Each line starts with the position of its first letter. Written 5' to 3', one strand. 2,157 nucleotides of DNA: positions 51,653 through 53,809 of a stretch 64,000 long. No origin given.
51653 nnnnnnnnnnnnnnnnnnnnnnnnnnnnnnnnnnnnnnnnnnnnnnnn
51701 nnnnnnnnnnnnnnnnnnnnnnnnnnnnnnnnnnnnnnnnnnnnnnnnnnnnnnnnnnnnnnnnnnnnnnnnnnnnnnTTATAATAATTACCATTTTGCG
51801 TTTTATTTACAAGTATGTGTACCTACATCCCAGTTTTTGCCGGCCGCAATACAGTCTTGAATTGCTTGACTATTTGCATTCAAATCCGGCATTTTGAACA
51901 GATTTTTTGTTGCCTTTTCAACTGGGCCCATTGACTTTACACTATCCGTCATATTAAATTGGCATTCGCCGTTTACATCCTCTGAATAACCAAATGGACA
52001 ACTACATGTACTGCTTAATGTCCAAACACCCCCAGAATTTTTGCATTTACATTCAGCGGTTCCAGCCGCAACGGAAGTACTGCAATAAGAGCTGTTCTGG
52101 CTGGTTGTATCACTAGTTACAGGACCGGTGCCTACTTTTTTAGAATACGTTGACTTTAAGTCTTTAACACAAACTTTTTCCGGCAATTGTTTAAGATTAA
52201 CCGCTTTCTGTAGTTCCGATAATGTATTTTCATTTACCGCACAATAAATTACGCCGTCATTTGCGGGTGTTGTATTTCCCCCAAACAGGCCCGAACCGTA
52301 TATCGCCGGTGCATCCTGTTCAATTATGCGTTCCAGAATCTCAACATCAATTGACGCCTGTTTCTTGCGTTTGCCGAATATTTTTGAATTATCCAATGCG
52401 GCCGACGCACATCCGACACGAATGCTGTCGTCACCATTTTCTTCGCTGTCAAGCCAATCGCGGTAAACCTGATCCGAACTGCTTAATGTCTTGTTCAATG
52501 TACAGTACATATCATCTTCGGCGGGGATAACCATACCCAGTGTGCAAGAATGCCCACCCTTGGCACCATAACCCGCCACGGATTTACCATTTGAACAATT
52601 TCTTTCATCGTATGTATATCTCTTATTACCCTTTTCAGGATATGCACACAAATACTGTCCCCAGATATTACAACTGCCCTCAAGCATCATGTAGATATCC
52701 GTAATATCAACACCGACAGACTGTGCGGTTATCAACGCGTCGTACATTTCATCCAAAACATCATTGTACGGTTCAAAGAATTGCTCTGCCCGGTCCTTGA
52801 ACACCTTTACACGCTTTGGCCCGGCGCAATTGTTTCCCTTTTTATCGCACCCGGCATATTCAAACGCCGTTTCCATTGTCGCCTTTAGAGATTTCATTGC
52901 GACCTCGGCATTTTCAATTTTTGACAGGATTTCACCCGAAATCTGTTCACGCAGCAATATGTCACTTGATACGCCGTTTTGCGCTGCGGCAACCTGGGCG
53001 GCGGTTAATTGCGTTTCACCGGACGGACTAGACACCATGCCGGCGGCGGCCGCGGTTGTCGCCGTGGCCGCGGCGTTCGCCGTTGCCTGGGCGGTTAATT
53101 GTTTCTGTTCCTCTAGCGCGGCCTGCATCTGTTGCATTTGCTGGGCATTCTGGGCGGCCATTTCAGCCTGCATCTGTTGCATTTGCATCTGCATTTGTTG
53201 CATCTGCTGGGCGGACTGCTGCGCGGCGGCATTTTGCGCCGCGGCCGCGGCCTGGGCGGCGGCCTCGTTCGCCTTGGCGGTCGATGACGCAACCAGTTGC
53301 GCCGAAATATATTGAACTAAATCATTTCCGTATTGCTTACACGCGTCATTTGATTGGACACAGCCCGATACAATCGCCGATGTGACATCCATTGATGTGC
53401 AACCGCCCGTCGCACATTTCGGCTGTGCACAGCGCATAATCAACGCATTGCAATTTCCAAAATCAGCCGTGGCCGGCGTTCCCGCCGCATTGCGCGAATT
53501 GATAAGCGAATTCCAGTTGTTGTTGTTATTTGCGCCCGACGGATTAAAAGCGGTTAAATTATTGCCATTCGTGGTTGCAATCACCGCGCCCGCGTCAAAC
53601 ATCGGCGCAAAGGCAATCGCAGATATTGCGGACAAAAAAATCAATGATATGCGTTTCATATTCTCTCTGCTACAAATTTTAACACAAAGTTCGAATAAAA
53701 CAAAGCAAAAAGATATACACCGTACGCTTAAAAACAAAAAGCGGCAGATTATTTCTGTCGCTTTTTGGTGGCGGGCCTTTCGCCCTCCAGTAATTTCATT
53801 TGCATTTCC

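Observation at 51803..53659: Expanded family of secreted cysteine-rich proteins with EGF-like signatures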

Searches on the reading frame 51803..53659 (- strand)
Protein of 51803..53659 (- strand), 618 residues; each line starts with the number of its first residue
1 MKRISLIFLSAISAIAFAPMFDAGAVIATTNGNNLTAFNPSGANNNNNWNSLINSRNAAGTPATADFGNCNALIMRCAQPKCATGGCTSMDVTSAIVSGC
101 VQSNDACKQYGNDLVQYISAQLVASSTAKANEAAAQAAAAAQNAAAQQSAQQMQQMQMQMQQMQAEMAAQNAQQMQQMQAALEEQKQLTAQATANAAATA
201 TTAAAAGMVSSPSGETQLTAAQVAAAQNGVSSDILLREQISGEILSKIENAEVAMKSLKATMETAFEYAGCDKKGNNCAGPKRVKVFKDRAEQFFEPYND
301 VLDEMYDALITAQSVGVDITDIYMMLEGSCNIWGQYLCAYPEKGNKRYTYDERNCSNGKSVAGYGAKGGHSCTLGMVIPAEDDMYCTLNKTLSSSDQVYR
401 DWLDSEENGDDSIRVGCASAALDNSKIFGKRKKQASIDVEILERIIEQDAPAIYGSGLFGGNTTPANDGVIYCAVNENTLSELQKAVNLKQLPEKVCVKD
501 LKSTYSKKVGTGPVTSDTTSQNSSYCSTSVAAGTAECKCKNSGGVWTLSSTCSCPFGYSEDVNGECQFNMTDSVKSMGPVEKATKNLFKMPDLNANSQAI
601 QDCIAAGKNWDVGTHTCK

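Call 7: search_protein_families(library=pfam, proteins=[window:51803-53659:-], max_evalue=1)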
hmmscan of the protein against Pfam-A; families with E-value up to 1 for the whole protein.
window:51803-53659:- (618 aa): 7 families
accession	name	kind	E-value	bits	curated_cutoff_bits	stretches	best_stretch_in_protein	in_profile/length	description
PF03153.18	TFIIA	-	0.00032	21.2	36.2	1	92-246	133-283/415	Transcription factor IIA, alpha/beta subunit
PF02841.20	GBP_C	-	0.015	15.2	24.3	1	105-197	176-267/297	Guanylate-binding protein, C-terminal domain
PF03999.17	MAP65_ASE1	-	0.046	12.9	26.9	1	145-303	80-226/477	Microtubule associated protein (MAP65/ASE1 family)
PF11068.13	YlqD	-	0.066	14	27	1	136-196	19-79/131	YlqD protein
PF24072.1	T7_gp14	-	0.074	13.4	27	1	126-230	9-113/187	T7 virus internal virion protein gp14 family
PF06602.19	Myotub-related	-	0.53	9.6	25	1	71-186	94-209/352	Myotubularin-like phosphatase domain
PF09806.14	CDK2AP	-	0.58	10.8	26.2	1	91-234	15-154/209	Cyclin-dependent kinase 2-associated protein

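Call 8: search_protein_families(library=ncbifam, proteins=[window:51803-53659:-], max_evalue=1)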
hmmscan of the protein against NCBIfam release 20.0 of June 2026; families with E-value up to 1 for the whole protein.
window:51803-53659:- (618 aa): 7 families
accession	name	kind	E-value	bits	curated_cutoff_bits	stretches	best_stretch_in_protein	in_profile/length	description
NF003120.0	PRK04036.1-5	equivalog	0.12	10.8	671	0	112-261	31-176/547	DNA-directed DNA polymerase II small subunit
NF052682.1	morpho_FcmC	equivalog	0.14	12.4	90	1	137-222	60-136/159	filament morphology membrane protein FcmC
NF038291.1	rep_pAB02_ORF2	subfamily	0.3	11.4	85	1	128-211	51-133/172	plasmid replication DNA-binding protein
TIGR01348.1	PDHac_trf_long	equivalog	0.59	8.6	552.1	1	122-270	72-206/587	dihydrolipoyllysine-residue acetyltransferase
NF004561.0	PRK05901.1-3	equivalog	0.66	9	582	1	119-210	42-141/537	RNA polymerase sigma factor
NF005423.0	PRK07003.1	equivalog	0.67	8.3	1260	1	75-227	355-509/831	DNA polymerase III subunit gamma/tau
NF005846.3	PRK07764.1-6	equivalog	1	8.3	625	0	126-250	437-563/628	DNA polymerase III subunit gamma and tau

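Call 10: find_homologous_proteins(query=window:51803-53659:-)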
Query window:51803-53659:- (618 aa): 1267 proteins with E <= 0.001 among 8000 candidates; the best 120 are listed.
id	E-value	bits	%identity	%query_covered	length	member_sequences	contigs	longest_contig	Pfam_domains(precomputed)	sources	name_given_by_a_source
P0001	0.0e+0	1256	91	100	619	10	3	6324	-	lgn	-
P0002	2.4e-264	897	68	100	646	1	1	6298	-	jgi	-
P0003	6.0e-210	717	58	96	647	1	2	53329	-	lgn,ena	-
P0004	2.1e-207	709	60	96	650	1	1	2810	-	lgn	-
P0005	5.5e-207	707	59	96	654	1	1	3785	-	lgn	-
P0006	3.4e-205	701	57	97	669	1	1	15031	-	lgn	-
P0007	1.0e-198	680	60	93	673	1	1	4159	-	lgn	-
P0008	2.8e-198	678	57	96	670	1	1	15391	-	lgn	-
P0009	5.3e-197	674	58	96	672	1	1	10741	-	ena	-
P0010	1.8e-194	666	62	84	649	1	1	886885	-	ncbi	-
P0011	3.7e-194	665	65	79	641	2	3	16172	-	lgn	-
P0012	3.9e-190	652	53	100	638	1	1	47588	-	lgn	-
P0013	7.3e-188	644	53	96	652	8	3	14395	-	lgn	-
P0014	1.1e-184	634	55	93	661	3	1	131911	-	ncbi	-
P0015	6.8e-184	631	56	92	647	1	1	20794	-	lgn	-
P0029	2.3e-177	609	56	90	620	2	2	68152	-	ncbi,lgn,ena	-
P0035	1.5e-174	600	50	100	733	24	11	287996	-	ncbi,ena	-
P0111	1.3e-166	574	59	76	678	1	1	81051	-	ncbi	-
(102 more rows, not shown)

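Call 16: search_solved_structures(query=A1, max_evalue=1)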
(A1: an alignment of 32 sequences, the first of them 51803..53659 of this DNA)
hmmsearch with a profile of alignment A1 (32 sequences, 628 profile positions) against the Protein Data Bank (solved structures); distinct sequences matched with E-value up to 1: 2.
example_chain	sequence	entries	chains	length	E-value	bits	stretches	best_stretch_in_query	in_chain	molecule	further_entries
7x5d_A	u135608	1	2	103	0.065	14.8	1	103-185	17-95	Lamin-A/C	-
4gdo_A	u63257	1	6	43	0.4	12.2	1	164-201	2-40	Plectin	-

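Call 21: predict_structure(alignment_id=A1)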
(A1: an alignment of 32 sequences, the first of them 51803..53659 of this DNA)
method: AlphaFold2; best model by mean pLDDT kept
length: 618 residues; sequences in the alignment: 32
mean_pLDDT: 59.8   pTM: 0.27
mean pLDDT of the five models: 59.8, 56.5, 56.5, 56.3, 52.3
residues with pLDDT >= 90: 2; 70-90: 242; 50-70: 167; < 50: 207
segments of 3 or more residues with pLDDT < 50: 16-66, 196-218, 321-328, 427-445, 448-523, 573-592
pLDDT, mean of each block of 10 residues (from residue 1): 51 45 31 31 42 40 49 79 75 83 78 78 75 64 59 67 65 58 62 49 29 41 51 63 75 78 77 66 70 75 71 59 43 79 68 87 84 86 84 73 60 74 50 39 47 35 37 39 46 33 28 29 54 75 76 73 68 47 44 61 81 76
secondary structure, 60 per line:
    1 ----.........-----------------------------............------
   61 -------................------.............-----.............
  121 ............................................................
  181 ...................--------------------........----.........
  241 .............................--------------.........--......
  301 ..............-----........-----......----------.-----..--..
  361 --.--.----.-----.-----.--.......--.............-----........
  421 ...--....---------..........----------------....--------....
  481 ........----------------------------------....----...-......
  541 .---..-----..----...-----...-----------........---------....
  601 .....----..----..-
elements in order: H5-13 H43-54 H68-83 H90-102 H108-199 H220-227 H232-269 H284-292 H295-314 H320-327 E333-338 E386-392 H395-407 E413-417 H418-423 H426-429 H439-448 H465-468 H477-488 H523-526 H535-541 E558-560 E566-568 H580-587 H597-605

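Call 25: find_encoding_contigs(protein=P0010, flank=8000, max_places=2)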
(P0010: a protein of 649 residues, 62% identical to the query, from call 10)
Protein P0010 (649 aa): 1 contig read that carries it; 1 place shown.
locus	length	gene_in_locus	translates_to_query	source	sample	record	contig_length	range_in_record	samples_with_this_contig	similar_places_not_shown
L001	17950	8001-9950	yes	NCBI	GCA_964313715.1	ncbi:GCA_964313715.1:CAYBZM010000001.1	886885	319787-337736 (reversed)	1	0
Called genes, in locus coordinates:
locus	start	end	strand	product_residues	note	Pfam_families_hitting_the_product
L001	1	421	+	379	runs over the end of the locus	PF01098:FTSW_RODA_SPOVE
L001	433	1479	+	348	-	PF03033:Glyco_transf_28, PF04101:Glyco_tran_28_C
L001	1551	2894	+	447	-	-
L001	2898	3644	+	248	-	PF18912:DZR_2, PF00156:Pribosyltran (weak)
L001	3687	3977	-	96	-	-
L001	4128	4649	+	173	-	PF09917:DUF2147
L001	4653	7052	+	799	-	PF00133:tRNA-synt_1, PF01406:tRNA-synt_1e (faint), PF09334:tRNA-synt_1g, PF13603:tRNA-synt_1_2 (weak), PF09334:tRNA-synt_1g (weak), PF08264:Anticodon_1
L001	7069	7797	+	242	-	PF01643:Acyl-ACP_TE, PF13279:4HBT_2 (faint), PF20791:Acyl-ACP_TE_C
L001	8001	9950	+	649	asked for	-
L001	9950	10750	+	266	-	-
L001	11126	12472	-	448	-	-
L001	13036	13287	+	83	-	-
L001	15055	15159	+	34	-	-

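Call 28: find_related_loci(query=A1, collection=genome_contigs, flank=6000)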
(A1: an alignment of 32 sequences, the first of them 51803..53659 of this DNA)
Query A1 (618 aa) in genome_contigs; peptide patterns used: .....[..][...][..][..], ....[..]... (x = any residue, [..] = any of these).
307 stretches matched a pattern; 243 encode a relative of the query (tblastn E <= 1e-3); the best 80 are kept; 80 distinct loci.
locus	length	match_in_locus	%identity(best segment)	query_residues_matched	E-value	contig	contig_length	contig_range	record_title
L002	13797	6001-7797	55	1-577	1e-166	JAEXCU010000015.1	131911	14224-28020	MAG: Proteobacteria bacterium isolate OH_HBB_125 k127_140185, whole genome shotgun sequence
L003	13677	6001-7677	54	1-566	1e-164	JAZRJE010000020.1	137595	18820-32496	MAG: Candidatus Enterousia sp. isolate T1900045469_YK20190160.MAGScoT_cleanbin_000038 SGB_7227_k141_2499842, whole genom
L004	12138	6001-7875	49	1-617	1e-164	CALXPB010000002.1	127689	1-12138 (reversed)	MAG: uncultured Alphaproteobacteria bacterium isolate BRZ_R__bin77 genome assembly, contig: BRZ_R__NODE_175_length_12768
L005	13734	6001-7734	56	1-568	9e-164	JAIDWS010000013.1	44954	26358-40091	MAG: Alphaproteobacteria bacterium isolate SC0372_S2_6 SC0372_S2_6_contig_13, whole genome shotgun sequence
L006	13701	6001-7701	56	1-568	3e-161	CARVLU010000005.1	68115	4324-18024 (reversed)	MAG TPA_asm: uncultured Alphaproteobacteria bacterium isolate MGBC118324 genome assembly, contig: MGBC118324.5, whole ge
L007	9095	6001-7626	56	1-554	9e-158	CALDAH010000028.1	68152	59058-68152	MAG TPA_asm: uncultured Alphaproteobacteria bacterium isolate SRR4116664_bin.35_CONCOCT_v1.1_MAG genome assembly, contig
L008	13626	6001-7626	54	1-567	6e-156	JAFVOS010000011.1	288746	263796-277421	MAG: Alphaproteobacteria bacterium isolate RGIG5256 Sheep_Colon-1__c743588, whole genome shotgun sequence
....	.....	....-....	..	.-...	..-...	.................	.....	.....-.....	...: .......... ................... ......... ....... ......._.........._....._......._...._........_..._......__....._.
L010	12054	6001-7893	51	1-617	2e-152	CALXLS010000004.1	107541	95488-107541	MAG: uncultured Alphaproteobacteria bacterium isolate BRZ_DL__bin85 genome assembly, contig: BRZ_DL__NODE_269_length_107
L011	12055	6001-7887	51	1-617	3e-152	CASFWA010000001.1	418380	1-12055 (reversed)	uncultured proteobacterium isolate A86_L4_360360_idba_bin.28 genome assembly, contig: A86_L4_360360_idba_bin.28.fa_scaff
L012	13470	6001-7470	57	1-498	1e-151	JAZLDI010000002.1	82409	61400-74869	MAG: Candidatus Enterousia sp. isolate T1900045038_TC20190031.MAGScoT_cleanbin_000032 SGB_4470_k141_549063, whole genome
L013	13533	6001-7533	57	1-499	2e-151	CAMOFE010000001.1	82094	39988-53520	MAG: uncultured Alphaproteobacteria bacterium isolate SRR873606_bin.99_metaWRAP_v1.3_MAG genome assembly, contig: NODE_2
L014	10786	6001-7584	53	1-500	1e-151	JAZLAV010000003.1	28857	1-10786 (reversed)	MAG: Candidatus Enterousia sp. isolate T1900045072_TC20190066.MAGScoT_cleanbin_000021 SGB_4619_k141_517848, whole genome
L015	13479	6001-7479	57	1-498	1e-150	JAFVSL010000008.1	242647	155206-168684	MAG: Alphaproteobacteria bacterium isolate RGIG5353 Sheep_Colon-3__c683111, whole genome shotgun sequence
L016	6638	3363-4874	54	1-508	4e-151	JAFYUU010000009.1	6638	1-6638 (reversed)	MAG: Alphaproteobacteria bacterium isolate RGIG7441 Water_buffalos_Colon-1__c500920, whole genome shotgun sequence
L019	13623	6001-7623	54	29-554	6e-149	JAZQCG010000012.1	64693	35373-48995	MAG: Candidatus Enterousia sp. isolate T1900044638_TS20190104.MAGScoT_cleanbin_000053 SGB_1212_k141_163642, whole genome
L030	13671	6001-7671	53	1-575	2e-146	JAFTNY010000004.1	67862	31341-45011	MAG: Alphaproteobacteria bacterium isolate RGIG3991 Roe_deer_Cecum-4__c58001, whole genome shotgun sequence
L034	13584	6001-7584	54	1-547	1e-142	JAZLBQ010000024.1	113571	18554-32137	MAG: Candidatus Enterousia sp. isolate T1900045063_TC20190056.MAGScoT_cleanbin_000013 SGB_4572_k141_1978705, whole genom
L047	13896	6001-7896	46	1-617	1e-138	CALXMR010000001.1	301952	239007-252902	MAG: uncultured Alphaproteobacteria bacterium isolate BRZ_MA__bin39 genome assembly, contig: BRZ_MA__NODE_16_length_3019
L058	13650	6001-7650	49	1-539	8e-132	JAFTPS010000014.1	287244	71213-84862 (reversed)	MAG: Alphaproteobacteria bacterium isolate RGIG4037 Roe_deer_Cecum-5__c5270, whole genome shotgun sequence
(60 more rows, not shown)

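Call 47: search_protein_families(library=pfam, proteins=[L058:2299-3435:+, L058:1333-1959:+, L058:9317-11941:+, L003:9298-11868:-, L003:8581-9288:-, L002:872-3982:+, L001:11126-12502:-, L047:2075-4735:+, L019:2056-4959:+], max_evalue=0.1)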
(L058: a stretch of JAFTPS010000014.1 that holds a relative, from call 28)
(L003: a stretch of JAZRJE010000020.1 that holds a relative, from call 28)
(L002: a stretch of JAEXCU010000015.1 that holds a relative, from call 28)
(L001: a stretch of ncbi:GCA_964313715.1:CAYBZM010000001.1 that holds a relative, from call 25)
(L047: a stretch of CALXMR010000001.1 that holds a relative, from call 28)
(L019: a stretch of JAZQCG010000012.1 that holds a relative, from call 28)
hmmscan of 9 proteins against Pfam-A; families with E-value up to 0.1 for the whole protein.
L058:2299-3435:+ (378 aa): 0 families

L058:1333-1959:+ (208 aa): 1 family
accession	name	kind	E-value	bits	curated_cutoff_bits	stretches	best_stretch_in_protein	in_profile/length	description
PF07699.19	Ephrin_rec_like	-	0.00023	21.3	23.1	1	148-183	14-48/48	Tyrosine-protein kinase ephrin type A/B receptor-like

L058:9317-11941:+ (874 aa): 0 families

L003:9298-11868:- (856 aa): 0 families

L003:8581-9288:- (235 aa): 0 families

L002:872-3982:+ (1036 aa): 1 family
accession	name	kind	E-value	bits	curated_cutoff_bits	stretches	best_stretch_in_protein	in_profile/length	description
PF23866.1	DUF7224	-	0.0055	17.2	27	1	874-980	9-108/143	Domain of unknown function (DUF7224)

L001:11126-12502:- (458 aa): 0 families

L047:2075-4735:+ (886 aa): 0 families

L019:2056-4959:+ (967 aa): 0 families

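Call 54: search_protein_families(library=pfam, alignment_id=A1, max_evalue=0.01)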
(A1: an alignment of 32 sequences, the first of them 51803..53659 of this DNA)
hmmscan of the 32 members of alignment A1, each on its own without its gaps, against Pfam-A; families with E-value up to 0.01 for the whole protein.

A. member 1, window:51803-53659:- (618 aa): 1 family
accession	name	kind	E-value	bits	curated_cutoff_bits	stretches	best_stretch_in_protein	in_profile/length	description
PF03153.18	TFIIA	-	0.00032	21.2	36.2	1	92-246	133-283/415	Transcription factor IIA, alpha/beta subunit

B. families by the number of members that match (of 32 scanned): 1 family
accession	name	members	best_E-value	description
PF03153.18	TFIIA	19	2.2e-05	Transcription factor IIA, alpha/beta subunit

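Call 82: list_cluster_members(proteins=[window:51803-53659:-, window:4605-6869:-, window:18967-19503:+, window:50987-51778:-, window:54944-55435:+, window:54923-55435:+])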
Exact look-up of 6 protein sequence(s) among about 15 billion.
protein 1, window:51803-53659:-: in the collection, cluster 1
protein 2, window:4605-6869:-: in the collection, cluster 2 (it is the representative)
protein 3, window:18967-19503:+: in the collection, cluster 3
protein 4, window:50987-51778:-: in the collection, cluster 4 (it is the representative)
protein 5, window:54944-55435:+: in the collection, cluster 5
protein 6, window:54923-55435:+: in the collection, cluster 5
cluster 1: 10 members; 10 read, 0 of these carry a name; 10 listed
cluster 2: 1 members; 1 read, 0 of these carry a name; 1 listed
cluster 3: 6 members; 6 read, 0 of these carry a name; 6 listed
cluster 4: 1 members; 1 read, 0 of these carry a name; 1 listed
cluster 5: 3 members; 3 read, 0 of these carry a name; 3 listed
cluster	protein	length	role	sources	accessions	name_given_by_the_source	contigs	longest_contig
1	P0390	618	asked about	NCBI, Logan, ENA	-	-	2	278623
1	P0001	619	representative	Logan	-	-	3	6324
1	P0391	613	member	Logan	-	-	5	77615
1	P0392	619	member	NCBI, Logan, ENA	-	-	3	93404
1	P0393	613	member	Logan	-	-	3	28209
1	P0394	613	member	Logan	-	-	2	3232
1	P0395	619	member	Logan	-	-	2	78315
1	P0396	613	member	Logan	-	-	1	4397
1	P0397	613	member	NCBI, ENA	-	-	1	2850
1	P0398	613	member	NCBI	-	-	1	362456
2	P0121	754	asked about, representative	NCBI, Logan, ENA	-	-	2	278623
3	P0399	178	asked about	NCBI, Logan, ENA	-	-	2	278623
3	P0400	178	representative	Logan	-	-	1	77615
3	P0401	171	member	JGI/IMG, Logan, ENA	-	-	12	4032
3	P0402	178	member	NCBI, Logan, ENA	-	-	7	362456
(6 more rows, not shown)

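Call 89: find_related_loci(query=A1, collection=viral_contigs, flank=3000)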
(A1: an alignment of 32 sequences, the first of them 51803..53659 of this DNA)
Query A1 (618 aa) in viral_contigs; peptide patterns used: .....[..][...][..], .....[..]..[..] (x = any residue, [..] = any of these).
60 stretches matched a pattern, but none encodes a relative of the query by tblastn (E <= 1e-3).
